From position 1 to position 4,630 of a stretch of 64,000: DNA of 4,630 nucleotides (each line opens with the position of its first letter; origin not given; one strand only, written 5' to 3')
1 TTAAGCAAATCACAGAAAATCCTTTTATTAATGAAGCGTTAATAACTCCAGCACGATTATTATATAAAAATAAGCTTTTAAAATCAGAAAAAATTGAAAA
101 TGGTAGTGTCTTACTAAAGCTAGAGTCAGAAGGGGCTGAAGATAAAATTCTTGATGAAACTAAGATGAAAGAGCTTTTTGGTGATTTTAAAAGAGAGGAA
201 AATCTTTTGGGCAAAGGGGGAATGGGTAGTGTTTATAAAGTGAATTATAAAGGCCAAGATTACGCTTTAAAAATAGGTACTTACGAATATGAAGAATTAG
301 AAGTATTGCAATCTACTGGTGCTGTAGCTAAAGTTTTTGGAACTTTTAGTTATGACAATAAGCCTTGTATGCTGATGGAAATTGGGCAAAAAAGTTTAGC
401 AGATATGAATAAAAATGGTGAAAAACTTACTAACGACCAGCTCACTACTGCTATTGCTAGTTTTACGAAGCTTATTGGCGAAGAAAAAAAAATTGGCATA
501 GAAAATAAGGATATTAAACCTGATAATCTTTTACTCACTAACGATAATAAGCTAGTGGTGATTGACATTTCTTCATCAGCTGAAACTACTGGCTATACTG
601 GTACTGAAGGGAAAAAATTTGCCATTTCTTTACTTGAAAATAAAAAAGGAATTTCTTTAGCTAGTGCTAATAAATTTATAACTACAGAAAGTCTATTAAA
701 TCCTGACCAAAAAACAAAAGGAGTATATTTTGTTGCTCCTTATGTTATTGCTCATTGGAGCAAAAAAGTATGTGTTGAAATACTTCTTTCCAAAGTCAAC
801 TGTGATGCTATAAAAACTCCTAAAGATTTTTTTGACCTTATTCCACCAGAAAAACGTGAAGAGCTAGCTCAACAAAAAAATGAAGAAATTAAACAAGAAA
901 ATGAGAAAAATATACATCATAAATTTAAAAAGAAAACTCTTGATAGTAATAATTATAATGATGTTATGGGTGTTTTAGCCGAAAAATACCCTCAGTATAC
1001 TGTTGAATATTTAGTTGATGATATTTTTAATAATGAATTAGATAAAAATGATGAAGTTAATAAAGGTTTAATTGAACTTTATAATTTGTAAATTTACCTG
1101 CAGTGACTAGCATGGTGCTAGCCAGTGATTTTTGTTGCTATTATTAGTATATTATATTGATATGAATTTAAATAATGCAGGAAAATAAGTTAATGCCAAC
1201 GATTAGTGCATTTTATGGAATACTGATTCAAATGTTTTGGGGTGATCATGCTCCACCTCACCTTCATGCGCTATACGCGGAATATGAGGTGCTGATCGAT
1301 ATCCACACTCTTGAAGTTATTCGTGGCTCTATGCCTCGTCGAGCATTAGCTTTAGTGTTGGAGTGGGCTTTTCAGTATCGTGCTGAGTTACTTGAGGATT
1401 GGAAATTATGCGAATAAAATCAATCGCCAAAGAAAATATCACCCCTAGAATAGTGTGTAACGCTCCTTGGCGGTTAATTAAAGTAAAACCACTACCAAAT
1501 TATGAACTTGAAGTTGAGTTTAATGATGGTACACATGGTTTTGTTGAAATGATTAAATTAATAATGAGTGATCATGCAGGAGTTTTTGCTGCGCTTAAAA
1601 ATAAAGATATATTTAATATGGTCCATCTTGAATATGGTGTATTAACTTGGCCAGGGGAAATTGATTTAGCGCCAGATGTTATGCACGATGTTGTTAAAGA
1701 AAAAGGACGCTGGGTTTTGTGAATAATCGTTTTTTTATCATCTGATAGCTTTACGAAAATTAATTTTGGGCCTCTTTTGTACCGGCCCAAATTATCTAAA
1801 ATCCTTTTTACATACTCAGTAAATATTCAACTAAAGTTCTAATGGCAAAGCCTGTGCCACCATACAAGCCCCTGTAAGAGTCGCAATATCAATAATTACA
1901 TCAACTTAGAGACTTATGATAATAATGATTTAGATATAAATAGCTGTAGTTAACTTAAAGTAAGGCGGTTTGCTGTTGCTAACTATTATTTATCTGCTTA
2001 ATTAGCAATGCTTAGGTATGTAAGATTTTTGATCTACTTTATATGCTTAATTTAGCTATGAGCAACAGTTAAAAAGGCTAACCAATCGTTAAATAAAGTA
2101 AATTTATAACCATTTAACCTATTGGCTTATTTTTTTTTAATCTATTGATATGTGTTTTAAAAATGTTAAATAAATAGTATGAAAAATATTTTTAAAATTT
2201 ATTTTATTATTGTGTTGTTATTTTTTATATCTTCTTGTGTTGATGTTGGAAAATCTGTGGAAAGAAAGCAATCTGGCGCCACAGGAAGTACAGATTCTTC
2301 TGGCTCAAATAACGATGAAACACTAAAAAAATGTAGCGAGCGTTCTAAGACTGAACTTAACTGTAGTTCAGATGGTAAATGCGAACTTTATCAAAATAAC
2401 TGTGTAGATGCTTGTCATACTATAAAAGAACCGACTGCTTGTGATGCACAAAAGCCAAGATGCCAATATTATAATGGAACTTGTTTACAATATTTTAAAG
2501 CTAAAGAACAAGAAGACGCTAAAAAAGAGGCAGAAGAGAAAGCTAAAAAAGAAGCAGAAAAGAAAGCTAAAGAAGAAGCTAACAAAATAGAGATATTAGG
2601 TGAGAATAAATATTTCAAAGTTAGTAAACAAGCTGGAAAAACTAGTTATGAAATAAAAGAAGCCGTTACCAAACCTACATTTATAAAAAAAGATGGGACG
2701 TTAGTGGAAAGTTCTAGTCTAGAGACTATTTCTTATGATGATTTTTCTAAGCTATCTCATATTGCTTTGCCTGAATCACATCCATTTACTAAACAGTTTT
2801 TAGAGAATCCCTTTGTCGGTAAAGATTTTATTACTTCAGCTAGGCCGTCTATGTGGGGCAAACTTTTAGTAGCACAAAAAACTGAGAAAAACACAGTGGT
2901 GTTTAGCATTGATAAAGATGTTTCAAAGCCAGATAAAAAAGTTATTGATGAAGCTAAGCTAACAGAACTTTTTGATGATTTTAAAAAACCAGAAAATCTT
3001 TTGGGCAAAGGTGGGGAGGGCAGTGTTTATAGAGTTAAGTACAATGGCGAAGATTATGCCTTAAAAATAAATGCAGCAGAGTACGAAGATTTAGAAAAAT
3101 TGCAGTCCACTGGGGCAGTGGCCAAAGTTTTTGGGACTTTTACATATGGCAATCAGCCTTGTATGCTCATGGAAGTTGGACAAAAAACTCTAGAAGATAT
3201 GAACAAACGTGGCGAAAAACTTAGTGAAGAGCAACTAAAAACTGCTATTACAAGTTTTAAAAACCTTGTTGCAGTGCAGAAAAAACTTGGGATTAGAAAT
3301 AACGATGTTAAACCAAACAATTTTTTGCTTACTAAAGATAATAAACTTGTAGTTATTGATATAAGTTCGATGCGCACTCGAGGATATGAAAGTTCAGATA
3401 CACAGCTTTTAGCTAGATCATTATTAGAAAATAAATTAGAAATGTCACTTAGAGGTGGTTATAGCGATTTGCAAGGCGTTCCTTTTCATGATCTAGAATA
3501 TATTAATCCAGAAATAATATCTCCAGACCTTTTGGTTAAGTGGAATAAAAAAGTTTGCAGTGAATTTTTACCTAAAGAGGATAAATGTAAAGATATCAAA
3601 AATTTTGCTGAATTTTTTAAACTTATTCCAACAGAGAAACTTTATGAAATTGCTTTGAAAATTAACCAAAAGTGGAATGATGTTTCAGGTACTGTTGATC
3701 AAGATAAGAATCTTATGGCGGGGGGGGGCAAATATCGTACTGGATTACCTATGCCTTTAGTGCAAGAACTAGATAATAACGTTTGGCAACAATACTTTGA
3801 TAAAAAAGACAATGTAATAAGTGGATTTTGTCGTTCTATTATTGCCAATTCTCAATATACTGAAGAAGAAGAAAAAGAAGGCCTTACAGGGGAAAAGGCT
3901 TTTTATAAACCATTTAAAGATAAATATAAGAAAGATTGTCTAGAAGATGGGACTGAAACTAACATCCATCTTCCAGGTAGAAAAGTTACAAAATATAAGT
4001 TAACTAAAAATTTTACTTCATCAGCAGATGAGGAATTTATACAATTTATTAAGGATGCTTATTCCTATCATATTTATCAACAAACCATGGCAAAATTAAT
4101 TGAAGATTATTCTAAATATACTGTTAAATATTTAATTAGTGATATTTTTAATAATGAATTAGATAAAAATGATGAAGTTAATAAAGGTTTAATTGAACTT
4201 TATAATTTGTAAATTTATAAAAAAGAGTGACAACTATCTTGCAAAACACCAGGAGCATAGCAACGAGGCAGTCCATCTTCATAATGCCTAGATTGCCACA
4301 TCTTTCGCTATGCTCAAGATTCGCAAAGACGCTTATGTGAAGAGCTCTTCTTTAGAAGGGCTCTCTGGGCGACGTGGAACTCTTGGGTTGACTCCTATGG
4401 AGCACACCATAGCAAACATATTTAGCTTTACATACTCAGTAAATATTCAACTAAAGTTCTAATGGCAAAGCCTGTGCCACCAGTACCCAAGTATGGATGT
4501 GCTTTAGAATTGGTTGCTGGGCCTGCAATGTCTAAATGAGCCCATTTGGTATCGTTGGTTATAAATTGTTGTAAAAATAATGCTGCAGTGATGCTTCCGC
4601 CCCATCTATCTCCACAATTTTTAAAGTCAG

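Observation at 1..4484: Segmental duplication of a eukaryotic-like kinase locus, with a decayed pepA fragment marking the duplication boundary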

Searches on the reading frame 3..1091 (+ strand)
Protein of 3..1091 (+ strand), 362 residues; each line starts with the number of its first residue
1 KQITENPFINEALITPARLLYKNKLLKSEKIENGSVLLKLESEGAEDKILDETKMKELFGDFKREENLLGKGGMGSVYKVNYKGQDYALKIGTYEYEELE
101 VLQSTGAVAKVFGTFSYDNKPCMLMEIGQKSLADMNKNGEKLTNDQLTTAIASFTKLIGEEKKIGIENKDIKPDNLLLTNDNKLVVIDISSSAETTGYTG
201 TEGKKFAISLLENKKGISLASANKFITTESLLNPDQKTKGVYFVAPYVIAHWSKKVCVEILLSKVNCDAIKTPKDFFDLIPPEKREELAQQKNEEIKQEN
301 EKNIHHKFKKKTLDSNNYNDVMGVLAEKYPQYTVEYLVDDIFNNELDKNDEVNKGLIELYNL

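Call 7: search_protein_families(library=pfam, proteins=[window:3-1091:+], max_evalue=0.01)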
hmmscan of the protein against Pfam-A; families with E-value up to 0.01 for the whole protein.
window:3-1091:+ (362 aa): 2 families
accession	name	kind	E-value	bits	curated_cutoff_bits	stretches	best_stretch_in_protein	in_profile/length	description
PF00069.31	Pkinase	-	5.3e-08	33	31.7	1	66-196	4-149/263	Protein kinase domain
PF13095.12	FTA2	-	0.0011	19.1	30.2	1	64-100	26-62/214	Kinetochore Sim4 complex subunit FTA2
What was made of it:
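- On Hanks-type protein kinase: Only N-lobe and catalytic-loop positions 4-149 of 263 match (call 7).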

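Call 20: find_homologous_proteins(query=window:3-1091:+, max_evalue=0.001)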
Query window:3-1091:+ (362 aa): 4 proteins with E <= 0.001 among 3810 candidates.
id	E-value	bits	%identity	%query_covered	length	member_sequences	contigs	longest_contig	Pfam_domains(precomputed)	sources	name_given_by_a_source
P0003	9.8e-72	260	100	35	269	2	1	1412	-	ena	-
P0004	1.7e-69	253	47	81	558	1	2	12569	PF00069.32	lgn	-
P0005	4.4e-47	179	38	81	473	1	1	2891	PF00069.32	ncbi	-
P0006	1.6e-43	167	40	81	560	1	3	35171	PF00069.32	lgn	-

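Call 23: find_encoding_contigs(protein=P0003, flank=10000)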
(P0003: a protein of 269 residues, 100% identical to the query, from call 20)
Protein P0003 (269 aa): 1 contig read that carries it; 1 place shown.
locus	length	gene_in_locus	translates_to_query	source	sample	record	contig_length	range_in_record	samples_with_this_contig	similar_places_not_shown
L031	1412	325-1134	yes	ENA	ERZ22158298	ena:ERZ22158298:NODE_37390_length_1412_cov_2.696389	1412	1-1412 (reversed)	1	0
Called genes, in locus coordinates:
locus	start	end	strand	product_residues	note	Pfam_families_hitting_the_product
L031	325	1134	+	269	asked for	-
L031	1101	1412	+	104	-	?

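Call 43: find_encoding_contigs(protein=P0006, flank=10000, max_places=3)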
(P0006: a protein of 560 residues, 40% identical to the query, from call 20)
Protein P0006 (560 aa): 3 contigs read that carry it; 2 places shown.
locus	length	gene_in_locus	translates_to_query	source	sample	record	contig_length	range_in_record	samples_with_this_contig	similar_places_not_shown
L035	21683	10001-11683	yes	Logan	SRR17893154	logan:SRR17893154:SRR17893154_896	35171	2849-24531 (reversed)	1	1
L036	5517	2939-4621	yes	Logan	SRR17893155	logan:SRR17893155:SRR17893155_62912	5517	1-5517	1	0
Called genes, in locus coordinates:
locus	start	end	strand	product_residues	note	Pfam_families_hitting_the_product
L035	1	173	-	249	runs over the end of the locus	PF00106:adh_short, PF23441:SDR (weak), PF08659:KR, PF13561:adh_short_C2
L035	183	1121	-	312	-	PF00698:Acyl_transf_1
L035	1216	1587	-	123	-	PF13560:HTH_31 (weak), PF01381:HTH_3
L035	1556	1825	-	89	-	-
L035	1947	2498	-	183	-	-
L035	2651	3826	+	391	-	-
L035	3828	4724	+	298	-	-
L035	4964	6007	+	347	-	PF03951:Gln-synt_N, PF00120:Gln-synt_C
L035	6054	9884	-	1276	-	-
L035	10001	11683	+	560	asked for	PF00069:Pkinase (weak)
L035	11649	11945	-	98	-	PF09527:ATPase_gene1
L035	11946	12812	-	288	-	PF00231:ATP-synt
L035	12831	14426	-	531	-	PF02874:ATP-synt_ab_N, PF00006:ATP-synt_ab, PF00306:ATP-synt_ab_C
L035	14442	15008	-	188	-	PF00213:OSCP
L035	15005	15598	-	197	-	PF00430:ATP-synt_B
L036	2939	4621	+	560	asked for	PF00069:Pkinase (weak)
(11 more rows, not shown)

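Call 44: find_encoding_contigs(protein=P0004, flank=10000, max_places=3)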
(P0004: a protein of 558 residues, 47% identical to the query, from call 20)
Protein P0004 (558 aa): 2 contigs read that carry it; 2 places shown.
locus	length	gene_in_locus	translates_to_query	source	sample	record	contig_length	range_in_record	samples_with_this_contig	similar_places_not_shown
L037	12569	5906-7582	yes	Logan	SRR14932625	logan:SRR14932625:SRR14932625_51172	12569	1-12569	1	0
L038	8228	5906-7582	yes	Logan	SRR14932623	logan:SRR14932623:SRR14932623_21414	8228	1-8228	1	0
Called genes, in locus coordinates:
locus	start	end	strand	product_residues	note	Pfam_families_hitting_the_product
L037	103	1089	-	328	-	PF00108:Thiolase_N, PF08545:ACP_syn_III, PF08541:ACP_syn_III_C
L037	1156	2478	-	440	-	PF00202:Aminotran_3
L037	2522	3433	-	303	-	PF02899:Phage_int_SAM_1, PF00589:Phage_integrase, PF22823:MrpR_C_cat (weak)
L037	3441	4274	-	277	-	PF01520:Amidase_3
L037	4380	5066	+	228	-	-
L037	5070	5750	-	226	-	-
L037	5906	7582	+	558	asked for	PF00069:Pkinase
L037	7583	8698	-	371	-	PF00155:Aminotran_1_2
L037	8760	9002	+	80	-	-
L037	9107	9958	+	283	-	-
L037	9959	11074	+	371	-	PF04055:Radical_SAM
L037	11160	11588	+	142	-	PF00572:Ribosomal_L13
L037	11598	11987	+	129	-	PF00380:Ribosomal_S9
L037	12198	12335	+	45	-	-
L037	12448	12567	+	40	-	?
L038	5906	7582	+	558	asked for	PF00069:Pkinase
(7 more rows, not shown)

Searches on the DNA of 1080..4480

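Call 36: search_rna_families(source=window, start=1080, end=4480, threshold=evalue, max_evalue=1)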
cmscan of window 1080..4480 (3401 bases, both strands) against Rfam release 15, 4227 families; matches with E-value up to 1: 0.
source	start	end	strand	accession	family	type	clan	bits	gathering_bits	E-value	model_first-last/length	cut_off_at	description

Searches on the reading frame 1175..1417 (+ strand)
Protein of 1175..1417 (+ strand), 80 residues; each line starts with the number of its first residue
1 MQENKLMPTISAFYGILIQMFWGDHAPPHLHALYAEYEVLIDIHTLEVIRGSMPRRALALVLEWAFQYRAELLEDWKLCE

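Call 7: search_protein_families(library=pfam, proteins=[window:1175-1417:+], max_evalue=0.01)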
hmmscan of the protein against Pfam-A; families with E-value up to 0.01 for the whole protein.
window:1175-1417:+ (80 aa): 1 family
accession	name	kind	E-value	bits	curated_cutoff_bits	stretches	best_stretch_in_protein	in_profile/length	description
PF13711.11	DUF4160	-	1.3e-19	70.6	23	1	15-77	1-65/65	Domain of unknown function (DUF4160)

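Call 55: search_protein_families(library=ncbifam, proteins=[window:1175-1417:+], max_evalue=0.001)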
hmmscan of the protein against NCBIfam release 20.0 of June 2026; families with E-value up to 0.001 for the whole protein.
window:1175-1417:+ (80 aa): 1 family
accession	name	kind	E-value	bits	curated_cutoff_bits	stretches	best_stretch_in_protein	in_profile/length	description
NF048015.1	toxin_DhiT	equivalog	8.5e-22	77.6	100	1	7-77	1-74/84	type II toxin-antitoxin system toxin DhiT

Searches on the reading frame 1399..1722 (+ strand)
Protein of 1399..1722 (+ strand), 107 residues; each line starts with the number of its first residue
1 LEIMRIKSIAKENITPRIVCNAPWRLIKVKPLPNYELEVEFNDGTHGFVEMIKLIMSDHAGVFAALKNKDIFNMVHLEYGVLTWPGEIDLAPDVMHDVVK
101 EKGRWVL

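Call 7: search_protein_families(library=pfam, proteins=[window:1399-1722:+], max_evalue=0.01)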
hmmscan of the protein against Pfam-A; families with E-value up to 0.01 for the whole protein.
window:1399-1722:+ (107 aa): 1 family
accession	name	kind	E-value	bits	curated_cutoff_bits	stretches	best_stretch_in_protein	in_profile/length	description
PF10387.14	DUF2442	-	1.3e-09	38.6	23.9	1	27-95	2-66/72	Protein of unknown function (DUF2442)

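Call 55: search_protein_families(library=ncbifam, proteins=[window:1399-1722:+], max_evalue=0.001)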
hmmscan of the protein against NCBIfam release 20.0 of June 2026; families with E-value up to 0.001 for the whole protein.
window:1399-1722:+ (107 aa): 0 families
